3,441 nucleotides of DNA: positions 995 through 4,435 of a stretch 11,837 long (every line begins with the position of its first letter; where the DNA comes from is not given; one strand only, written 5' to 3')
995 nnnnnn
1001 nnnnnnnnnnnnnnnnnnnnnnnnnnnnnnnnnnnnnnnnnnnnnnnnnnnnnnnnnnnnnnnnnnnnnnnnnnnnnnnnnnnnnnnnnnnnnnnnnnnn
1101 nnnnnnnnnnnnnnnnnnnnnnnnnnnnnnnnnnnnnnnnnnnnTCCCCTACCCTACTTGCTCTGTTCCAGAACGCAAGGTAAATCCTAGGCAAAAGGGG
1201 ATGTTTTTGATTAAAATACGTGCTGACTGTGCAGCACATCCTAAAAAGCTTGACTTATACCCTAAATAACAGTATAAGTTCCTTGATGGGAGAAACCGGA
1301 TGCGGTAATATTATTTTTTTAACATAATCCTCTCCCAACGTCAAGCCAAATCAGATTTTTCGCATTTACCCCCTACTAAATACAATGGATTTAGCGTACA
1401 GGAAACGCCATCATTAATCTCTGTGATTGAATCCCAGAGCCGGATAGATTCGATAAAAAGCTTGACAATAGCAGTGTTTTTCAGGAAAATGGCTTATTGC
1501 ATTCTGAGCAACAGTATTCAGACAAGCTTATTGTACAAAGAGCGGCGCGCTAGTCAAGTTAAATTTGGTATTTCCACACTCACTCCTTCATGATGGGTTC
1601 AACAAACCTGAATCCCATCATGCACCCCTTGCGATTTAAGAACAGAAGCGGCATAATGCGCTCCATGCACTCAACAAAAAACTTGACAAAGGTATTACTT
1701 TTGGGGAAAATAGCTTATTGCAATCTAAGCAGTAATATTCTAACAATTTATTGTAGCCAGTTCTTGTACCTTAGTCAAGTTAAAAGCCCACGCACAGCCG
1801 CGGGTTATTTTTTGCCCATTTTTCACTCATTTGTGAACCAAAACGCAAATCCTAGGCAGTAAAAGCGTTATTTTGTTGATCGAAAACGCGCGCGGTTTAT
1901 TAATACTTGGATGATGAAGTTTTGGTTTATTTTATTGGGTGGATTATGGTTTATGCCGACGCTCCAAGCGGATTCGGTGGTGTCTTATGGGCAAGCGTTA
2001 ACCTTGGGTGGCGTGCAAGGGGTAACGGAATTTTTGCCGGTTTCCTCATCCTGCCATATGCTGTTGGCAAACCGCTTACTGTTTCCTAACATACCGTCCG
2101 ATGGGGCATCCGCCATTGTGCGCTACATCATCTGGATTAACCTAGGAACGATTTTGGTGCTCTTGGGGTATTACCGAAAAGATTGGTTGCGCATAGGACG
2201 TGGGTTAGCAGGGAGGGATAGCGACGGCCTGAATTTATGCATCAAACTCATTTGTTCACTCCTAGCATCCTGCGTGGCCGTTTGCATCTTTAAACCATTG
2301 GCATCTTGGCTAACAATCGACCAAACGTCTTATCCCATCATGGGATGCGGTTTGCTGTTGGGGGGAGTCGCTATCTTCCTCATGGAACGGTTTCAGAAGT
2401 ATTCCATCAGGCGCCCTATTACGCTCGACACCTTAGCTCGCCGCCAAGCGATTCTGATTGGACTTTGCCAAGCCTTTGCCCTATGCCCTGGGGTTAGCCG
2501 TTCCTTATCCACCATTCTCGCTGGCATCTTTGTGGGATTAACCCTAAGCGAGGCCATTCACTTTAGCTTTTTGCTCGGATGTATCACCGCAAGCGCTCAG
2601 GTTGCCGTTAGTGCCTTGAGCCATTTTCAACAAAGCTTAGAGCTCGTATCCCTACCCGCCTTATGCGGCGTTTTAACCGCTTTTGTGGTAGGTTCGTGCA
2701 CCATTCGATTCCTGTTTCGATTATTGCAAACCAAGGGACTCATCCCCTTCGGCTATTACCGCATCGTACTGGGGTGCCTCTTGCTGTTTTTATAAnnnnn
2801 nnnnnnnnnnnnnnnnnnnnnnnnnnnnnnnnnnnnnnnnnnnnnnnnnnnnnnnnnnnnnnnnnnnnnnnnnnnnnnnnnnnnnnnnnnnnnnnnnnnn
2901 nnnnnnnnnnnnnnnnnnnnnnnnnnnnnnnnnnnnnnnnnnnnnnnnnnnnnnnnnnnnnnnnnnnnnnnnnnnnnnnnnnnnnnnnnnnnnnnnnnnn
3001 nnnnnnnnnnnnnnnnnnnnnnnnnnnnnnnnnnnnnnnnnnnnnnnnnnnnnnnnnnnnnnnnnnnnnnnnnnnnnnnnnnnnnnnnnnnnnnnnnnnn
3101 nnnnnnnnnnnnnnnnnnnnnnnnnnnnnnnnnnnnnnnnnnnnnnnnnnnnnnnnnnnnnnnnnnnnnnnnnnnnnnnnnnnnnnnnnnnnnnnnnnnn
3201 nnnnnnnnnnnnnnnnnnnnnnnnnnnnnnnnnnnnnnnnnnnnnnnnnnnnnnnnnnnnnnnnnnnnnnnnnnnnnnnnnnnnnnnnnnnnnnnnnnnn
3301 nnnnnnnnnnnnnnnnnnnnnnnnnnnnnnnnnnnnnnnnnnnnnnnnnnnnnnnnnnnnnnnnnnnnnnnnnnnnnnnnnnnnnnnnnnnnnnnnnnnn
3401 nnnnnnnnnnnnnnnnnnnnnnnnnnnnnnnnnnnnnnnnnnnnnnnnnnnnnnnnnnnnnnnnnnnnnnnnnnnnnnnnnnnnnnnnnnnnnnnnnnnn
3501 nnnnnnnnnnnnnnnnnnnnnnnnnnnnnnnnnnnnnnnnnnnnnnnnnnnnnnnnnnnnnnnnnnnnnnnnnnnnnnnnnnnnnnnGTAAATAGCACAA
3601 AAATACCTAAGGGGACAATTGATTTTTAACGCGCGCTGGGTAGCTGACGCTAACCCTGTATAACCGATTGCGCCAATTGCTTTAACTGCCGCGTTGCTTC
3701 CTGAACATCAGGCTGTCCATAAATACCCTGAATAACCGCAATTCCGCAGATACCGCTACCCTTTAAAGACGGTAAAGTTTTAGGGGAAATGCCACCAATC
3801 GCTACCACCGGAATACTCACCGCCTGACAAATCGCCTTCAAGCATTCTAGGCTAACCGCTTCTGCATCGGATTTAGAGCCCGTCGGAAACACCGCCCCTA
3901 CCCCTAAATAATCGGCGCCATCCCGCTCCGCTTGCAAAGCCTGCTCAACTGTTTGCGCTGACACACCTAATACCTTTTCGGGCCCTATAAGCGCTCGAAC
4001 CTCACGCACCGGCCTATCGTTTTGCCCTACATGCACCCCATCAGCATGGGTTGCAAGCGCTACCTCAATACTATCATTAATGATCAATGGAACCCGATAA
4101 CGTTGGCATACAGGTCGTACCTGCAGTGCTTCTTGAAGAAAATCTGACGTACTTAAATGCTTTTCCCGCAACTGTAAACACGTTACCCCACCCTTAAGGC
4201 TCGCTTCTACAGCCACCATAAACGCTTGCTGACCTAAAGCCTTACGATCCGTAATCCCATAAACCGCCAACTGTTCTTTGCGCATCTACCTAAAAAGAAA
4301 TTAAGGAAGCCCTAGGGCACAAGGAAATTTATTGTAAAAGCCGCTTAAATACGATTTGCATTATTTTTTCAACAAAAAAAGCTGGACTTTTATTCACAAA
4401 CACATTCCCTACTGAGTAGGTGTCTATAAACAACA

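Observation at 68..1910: Hypothesis: the Abi/HEPN-like gene and the upstream structured-repeat array form one protein-plus-RNA unit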

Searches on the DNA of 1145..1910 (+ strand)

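Call 27: search_dna_similar(query=window:1145-1910:+, collection=plasmids, mode=distant, max_evalue=0.01)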
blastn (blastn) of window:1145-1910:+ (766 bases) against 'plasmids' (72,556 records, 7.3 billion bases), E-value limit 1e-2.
No match.

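Call 28: search_dna_similar(query=window:1145-1910:+, collection=phages, mode=distant, max_evalue=0.01)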
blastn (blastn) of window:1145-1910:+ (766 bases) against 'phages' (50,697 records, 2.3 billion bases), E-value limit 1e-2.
No match.

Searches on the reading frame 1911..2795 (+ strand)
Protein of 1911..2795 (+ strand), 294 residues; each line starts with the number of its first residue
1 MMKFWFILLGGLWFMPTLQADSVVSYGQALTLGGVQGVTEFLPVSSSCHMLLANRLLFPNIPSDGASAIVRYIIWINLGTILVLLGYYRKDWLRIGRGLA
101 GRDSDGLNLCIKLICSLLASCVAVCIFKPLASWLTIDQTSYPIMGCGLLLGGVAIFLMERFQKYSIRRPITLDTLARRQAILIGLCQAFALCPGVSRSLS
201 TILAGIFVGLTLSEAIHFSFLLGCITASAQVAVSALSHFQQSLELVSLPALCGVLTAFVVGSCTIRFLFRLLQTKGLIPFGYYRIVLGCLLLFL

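Call 7: search_protein_families(library=pfam, proteins=[window:1911-2795:+], max_evalue=0.01)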
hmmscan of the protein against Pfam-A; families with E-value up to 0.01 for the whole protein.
window:1911-2795:+ (294 aa): 1 family
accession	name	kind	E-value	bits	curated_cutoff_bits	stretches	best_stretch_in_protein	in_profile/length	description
PF02673.24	BacA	-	2e-54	185.4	33.4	1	29-289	1-256/257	Bacitracin resistance protein BacA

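Call 30: find_homologous_proteins(query=window:1911-2795:+, max_evalue=1e-30)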
Query window:1911-2795:+ (294 aa): 48 proteins with E <= 1e-30 among 6951 candidates.
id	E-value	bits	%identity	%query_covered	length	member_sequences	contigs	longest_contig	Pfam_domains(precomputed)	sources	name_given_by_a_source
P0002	5.4e-186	635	100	100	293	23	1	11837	PF02673.25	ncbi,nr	ncbi:MAG: undecaprenyl-diphosphate phosphatase [Opitutales bacterium]|nr:undecaprenyl-diphosphate ph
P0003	1.1e-155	536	89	95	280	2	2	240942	PF02673.25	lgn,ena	-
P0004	7.9e-48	182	42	96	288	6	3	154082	PF02673.25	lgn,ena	-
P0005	2.0e-46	177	41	94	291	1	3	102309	PF02673.25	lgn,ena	-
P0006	1.3e-44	171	40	93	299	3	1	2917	PF02673.25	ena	-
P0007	2.0e-44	170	41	96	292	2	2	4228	PF02673.25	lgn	-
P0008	5.7e-44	169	41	93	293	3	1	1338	PF02673.25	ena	-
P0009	2.9e-43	167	42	90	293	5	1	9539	PF02673.25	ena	-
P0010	2.5e-42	163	40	94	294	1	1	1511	PF02673.25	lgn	-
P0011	4.4e-40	156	40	94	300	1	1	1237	PF02673.25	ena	-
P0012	2.6e-39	154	39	93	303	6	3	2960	PF02673.25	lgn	-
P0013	4.6e-39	153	38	90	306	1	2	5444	PF02673.25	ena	-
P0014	1.0e-38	152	36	91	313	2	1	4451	PF02673.25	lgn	-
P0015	2.9e-38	150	37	89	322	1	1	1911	PF02673.25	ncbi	-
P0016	5.2e-38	149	37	90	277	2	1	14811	PF02673.25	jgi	-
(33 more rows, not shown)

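Call 31: find_encoding_contigs(protein=P0003, flank=10000, max_places=6)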
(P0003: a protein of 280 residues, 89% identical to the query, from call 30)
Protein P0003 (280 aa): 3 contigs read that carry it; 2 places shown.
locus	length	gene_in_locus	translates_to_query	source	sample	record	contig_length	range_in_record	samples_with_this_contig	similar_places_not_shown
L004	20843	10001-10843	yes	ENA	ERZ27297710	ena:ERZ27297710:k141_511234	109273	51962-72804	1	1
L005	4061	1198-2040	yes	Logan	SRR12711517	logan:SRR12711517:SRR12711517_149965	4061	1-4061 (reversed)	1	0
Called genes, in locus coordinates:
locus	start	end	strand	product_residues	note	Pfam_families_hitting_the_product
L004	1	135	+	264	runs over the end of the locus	PF01066:CDP-OH_P_transf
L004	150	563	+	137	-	PF02021:UPF0102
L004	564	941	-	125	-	-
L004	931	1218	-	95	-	PF09059:TyeA (weak)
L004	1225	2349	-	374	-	-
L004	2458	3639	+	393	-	PF00365:PFK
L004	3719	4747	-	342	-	PF00044:Gp_dh_N, PF02800:Gp_dh_C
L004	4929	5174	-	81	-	PF13459:Fer4_15 (weak), PF13370:Fer4_13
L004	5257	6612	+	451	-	PF00309:Sigma54_AID, PF04963:Sigma54_CBD, PF04552:Sigma54_DBD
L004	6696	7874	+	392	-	PF08442:ATP-grasp_2, PF24948:Citrate_synth_N, PF00549:Ligase_CoA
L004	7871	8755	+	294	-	PF02629:CoA_binding, PF13607:Succ_CoA_lig, PF00549:Ligase_CoA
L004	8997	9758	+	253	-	PF06750:A24_N_bact (weak), PF01478:Peptidase_A24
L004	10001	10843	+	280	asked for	PF02673:BacA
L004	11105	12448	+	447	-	PF02885:Glycos_trans_3N, PF00591:Glycos_transf_3, PF07831:PYNP_C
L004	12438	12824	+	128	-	-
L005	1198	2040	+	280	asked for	PF02673:BacA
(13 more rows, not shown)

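Call 32: find_encoding_contigs(protein=P0002, flank=10000, max_places=10)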
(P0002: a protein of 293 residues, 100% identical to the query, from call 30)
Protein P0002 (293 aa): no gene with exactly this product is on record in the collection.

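Call 38: find_encoding_contigs(protein=P0052, flank=6000, max_places=6)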
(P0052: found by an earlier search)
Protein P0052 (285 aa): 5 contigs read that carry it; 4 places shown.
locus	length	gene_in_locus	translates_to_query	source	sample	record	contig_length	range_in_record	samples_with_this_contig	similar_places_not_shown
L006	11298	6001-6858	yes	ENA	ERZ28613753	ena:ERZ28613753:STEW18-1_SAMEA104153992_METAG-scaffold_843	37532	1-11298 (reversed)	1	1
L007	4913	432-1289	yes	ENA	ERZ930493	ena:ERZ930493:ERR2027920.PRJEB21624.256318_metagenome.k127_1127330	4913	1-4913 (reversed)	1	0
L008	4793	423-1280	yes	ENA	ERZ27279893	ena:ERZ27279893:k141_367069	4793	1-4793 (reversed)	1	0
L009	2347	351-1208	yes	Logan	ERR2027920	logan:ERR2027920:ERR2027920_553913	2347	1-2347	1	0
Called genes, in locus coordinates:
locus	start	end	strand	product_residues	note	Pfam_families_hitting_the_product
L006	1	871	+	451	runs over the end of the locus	PF00309:Sigma54_AID, PF04963:Sigma54_CBD, PF04552:Sigma54_DBD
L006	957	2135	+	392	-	PF08442:ATP-grasp_2, PF24948:Citrate_synth_N, PF00549:Ligase_CoA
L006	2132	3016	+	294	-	PF02629:CoA_binding, PF13607:Succ_CoA_lig, PF00549:Ligase_CoA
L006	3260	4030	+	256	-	PF01478:Peptidase_A24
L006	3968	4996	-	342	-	PF14355:Abi_C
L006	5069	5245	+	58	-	-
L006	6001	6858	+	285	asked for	PF02673:BacA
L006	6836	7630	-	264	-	PF08543:Phos_pyr_kin, PF00294:PfkB, PF01256:Carb_kinase (weak)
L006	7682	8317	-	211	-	PF02581:TMP-TENI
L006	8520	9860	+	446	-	PF02885:Glycos_trans_3N, PF00591:Glycos_transf_3, PF07831:PYNP_C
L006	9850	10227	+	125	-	-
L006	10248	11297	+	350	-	?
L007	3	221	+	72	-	?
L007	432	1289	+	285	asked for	PF02673:BacA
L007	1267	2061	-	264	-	PF08543:Phos_pyr_kin, PF00294:PfkB, PF01256:Carb_kinase (weak)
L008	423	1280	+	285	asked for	PF02673:BacA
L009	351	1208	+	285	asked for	PF02673:BacA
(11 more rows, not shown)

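Call 39: find_encoding_contigs(protein=P0056, flank=6000, max_places=6)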
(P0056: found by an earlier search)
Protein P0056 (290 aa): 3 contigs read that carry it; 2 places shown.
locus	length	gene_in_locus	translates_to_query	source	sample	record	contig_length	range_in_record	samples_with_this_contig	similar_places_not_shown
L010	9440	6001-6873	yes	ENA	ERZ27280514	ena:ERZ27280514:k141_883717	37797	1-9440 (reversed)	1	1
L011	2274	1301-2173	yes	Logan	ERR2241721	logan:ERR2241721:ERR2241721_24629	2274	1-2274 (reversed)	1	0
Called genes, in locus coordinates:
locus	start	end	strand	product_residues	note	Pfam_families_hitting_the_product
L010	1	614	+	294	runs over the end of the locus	PF02629:CoA_binding, PF13607:Succ_CoA_lig, PF00549:Ligase_CoA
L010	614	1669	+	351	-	PF00145:DNA_methylase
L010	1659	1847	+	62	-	PF09553:RE_Eco47II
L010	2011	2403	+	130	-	PF09553:RE_Eco47II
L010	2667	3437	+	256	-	PF01478:Peptidase_A24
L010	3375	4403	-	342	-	PF14355:Abi_C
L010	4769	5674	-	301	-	PF14355:Abi_C (faint)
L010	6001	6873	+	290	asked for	PF02673:BacA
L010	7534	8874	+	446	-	PF02885:Glycos_trans_3N, PF00591:Glycos_transf_3, PF07831:PYNP_C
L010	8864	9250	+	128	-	-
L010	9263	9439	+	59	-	?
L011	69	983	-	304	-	PF14355:Abi_C (faint)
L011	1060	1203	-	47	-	-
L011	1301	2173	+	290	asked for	PF02673:BacA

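Call 51: find_encoding_contigs(protein=P0057, flank=7000, max_places=6)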
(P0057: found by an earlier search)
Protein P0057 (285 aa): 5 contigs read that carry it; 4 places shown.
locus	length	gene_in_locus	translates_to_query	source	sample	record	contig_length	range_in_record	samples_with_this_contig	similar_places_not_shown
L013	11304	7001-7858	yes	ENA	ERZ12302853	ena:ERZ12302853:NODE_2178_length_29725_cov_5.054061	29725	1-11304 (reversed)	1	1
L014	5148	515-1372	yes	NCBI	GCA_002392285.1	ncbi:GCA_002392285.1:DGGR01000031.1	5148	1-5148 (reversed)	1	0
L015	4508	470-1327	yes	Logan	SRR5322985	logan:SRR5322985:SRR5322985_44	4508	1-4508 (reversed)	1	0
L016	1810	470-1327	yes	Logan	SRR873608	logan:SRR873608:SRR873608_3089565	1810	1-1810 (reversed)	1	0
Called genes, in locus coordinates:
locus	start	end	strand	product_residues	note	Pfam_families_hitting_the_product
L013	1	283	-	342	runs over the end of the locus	PF00044:Gp_dh_N, PF02800:Gp_dh_C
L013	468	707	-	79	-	PF13459:Fer4_15 (weak), PF13370:Fer4_13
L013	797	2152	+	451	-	PF00309:Sigma54_AID, PF04963:Sigma54_CBD, PF04552:Sigma54_DBD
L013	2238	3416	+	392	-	PF08442:ATP-grasp_2, PF24948:Citrate_synth_N, PF00549:Ligase_CoA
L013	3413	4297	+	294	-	PF02629:CoA_binding, PF13607:Succ_CoA_lig, PF00549:Ligase_CoA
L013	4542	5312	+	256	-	PF01478:Peptidase_A24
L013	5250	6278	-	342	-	PF14355:Abi_C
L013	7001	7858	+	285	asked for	PF02673:BacA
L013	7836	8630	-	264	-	PF08543:Phos_pyr_kin, PF00294:PfkB, PF01256:Carb_kinase (weak)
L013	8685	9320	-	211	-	PF02581:TMP-TENI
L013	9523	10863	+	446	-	PF02885:Glycos_trans_3N, PF00591:Glycos_transf_3, PF07831:PYNP_C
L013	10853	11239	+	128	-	-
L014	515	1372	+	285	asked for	PF02673:BacA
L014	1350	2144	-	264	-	PF08543:Phos_pyr_kin, PF00294:PfkB, PF01256:Carb_kinase (weak)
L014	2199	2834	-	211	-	PF02581:TMP-TENI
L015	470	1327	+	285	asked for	PF02673:BacA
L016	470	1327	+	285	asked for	PF02673:BacA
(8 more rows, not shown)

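Call 52: find_encoding_contigs(protein=P0065, flank=7000, max_places=6)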
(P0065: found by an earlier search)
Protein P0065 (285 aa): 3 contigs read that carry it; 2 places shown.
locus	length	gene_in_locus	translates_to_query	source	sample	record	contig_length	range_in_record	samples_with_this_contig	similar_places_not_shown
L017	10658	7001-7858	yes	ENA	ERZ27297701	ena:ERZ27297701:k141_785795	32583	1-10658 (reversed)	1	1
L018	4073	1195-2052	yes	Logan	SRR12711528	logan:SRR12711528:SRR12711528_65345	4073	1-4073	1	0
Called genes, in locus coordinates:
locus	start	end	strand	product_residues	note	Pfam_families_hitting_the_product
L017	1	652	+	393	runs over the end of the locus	PF00365:PFK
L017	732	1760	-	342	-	PF00044:Gp_dh_N, PF02800:Gp_dh_C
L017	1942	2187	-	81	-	PF13459:Fer4_15 (weak), PF13370:Fer4_13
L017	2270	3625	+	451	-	PF00309:Sigma54_AID, PF04963:Sigma54_CBD, PF04552:Sigma54_DBD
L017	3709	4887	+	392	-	PF08442:ATP-grasp_2, PF24948:Citrate_synth_N, PF00549:Ligase_CoA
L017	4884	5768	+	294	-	PF02629:CoA_binding, PF13607:Succ_CoA_lig, PF00549:Ligase_CoA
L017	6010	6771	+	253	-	PF06750:A24_N_bact (weak), PF01478:Peptidase_A24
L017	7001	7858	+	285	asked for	PF02673:BacA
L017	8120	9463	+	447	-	PF02885:Glycos_trans_3N, PF00591:Glycos_transf_3, PF07831:PYNP_C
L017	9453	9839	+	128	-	-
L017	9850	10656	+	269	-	?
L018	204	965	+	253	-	PF06750:A24_N_bact (weak), PF01478:Peptidase_A24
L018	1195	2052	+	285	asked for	PF02673:BacA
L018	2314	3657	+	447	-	PF02885:Glycos_trans_3N, PF00591:Glycos_transf_3, PF07831:PYNP_C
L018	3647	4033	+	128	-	-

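Call 53: find_encoding_contigs(protein=P0060, flank=7000, max_places=6)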
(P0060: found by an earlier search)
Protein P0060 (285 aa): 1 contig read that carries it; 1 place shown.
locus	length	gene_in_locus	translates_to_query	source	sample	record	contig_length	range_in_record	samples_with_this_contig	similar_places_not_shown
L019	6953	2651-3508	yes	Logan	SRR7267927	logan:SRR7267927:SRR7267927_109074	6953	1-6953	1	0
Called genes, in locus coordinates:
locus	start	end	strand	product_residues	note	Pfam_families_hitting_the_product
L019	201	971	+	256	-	PF01478:Peptidase_A24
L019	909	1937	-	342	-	PF14355:Abi_C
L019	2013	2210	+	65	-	-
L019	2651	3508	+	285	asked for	PF02673:BacA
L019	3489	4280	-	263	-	PF08543:Phos_pyr_kin, PF00294:PfkB, PF01256:Carb_kinase (weak)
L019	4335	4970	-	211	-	PF02581:TMP-TENI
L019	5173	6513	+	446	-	PF02885:Glycos_trans_3N, PF00591:Glycos_transf_3, PF07831:PYNP_C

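Call 56: find_homologous_proteins(query=L006:3968-4996:-, max_evalue=0.00001)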
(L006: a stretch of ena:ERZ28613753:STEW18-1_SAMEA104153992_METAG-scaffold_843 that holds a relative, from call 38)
Query L006:3968-4996:- (342 aa): 1 proteins with E <= 0.00001 among 2779 candidates.
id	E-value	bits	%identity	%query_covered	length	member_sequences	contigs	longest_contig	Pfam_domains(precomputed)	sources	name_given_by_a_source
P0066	2.1e-225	765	98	100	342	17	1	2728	PF14355.13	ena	-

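Call 57: search_protein_families(library=padloc, proteins=[L006:3968-4996:-, L010:4769-5674:-], max_evalue=0.1)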
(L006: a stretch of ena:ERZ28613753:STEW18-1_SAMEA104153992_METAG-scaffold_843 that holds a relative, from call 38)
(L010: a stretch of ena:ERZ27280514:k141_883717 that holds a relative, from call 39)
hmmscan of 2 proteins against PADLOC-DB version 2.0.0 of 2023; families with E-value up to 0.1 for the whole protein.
L006:3968-4996:- (342 aa): 1 family
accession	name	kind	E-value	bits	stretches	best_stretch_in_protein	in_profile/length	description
PDLC02347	AbiJ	-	1.8e-20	71.8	1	71-318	49-274/281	AbiJ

L010:4769-5674:- (301 aa): 0 families

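Call 91: find_encoding_contigs(protein=P0066, flank=5000, max_places=8)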
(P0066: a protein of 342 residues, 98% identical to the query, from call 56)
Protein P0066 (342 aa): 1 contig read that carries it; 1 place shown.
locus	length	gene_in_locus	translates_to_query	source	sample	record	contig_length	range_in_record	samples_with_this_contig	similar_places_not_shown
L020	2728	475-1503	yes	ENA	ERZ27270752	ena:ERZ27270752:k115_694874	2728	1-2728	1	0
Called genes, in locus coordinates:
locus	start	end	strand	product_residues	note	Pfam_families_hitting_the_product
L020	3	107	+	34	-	?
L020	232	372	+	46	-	-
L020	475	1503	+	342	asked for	PF14355:Abi_C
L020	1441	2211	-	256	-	PF01478:Peptidase_A24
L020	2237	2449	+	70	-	-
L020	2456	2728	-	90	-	?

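Call 92: find_encoding_contigs(protein=P0053, flank=5000, max_places=8)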
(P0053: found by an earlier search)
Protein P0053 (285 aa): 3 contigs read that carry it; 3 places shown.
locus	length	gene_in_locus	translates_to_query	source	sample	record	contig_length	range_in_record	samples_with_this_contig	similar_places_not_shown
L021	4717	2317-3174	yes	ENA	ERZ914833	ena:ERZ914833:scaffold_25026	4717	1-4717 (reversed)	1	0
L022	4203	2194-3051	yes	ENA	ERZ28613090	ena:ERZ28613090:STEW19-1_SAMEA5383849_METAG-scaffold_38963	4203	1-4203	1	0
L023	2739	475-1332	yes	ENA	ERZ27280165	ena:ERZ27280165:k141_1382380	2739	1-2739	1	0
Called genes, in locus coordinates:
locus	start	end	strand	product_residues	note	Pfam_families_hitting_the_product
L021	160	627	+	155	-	PF01478:Peptidase_A24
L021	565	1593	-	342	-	PF14355:Abi_C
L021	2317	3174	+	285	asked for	PF02673:BacA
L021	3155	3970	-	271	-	PF08543:Phos_pyr_kin, PF01256:Carb_kinase (weak), PF00294:PfkB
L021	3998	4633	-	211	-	PF02581:TMP-TENI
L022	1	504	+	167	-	?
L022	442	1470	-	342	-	PF14355:Abi_C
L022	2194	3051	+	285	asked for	PF02673:BacA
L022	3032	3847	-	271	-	PF08543:Phos_pyr_kin, PF01256:Carb_kinase (weak), PF00294:PfkB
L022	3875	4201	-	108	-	?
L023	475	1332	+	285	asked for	PF02673:BacA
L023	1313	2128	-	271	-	PF08543:Phos_pyr_kin, PF01256:Carb_kinase (weak), PF00294:PfkB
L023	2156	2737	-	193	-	?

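Call 98: list_cluster_members(proteins=[P0066])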
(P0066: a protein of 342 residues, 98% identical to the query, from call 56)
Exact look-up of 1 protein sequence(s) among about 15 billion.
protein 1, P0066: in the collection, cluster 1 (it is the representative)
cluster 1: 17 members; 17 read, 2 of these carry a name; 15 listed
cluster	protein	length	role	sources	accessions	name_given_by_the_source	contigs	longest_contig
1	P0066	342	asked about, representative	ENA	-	-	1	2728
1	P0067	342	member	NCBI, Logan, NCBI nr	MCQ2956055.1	MAG: abortive infection family protein [Opitutales bacterium] | abortive infection family protein [Opitutales bacterium]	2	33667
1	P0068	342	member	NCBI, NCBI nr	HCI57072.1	MAG TPA: hypothetical protein DEW74_03020 [Opitutae bacterium] | hypothetical protein [Opitutae bacterium]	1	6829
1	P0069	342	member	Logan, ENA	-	-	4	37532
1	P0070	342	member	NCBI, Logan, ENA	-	-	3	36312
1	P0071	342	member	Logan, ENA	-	-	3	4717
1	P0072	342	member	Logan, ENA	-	-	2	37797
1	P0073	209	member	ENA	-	-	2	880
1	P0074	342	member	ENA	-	-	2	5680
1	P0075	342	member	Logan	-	-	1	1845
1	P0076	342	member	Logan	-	-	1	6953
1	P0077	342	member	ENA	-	-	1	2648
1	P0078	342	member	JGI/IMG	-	-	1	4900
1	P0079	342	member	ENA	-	-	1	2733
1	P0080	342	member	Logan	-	-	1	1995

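Call 99: find_encoding_contigs(protein=P0067, flank=6000, max_places=6)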
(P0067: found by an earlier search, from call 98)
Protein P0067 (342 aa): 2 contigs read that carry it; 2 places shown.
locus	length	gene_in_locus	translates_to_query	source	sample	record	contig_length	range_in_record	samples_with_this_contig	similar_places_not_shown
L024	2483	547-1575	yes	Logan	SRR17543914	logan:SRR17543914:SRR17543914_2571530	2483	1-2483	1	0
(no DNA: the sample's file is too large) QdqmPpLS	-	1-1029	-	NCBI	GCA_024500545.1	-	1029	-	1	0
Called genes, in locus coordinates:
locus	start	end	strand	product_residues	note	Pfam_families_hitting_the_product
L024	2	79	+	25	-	?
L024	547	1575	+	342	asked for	PF14355:Abi_C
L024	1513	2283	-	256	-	PF01478:Peptidase_A24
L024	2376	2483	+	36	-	?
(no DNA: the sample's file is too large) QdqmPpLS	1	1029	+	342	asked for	PF14355:Abi_C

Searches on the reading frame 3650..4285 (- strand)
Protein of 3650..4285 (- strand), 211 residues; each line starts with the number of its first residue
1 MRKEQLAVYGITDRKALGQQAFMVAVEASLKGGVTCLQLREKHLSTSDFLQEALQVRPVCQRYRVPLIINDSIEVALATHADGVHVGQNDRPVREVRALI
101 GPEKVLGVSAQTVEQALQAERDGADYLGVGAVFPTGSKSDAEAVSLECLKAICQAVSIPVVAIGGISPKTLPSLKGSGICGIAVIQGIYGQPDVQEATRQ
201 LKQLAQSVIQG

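Call 7: search_protein_families(library=pfam, proteins=[window:3650-4285:-], max_evalue=0.01)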
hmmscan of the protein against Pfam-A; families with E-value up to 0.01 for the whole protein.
window:3650-4285:- (211 aa): 3 families
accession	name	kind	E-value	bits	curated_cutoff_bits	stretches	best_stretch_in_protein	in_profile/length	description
PF02581.23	TMP-TENI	-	9.6e-65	217.7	27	1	8-188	1-180/180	Thiamine monophosphate synthase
PF03060.21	NMO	-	2.9e-05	24.1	28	1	70-167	103-203/331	Nitronate monooxygenase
PF01207.24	Dus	-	0.0031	17.1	20.4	0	111-201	139-230/311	Dihydrouridine synthase (Dus)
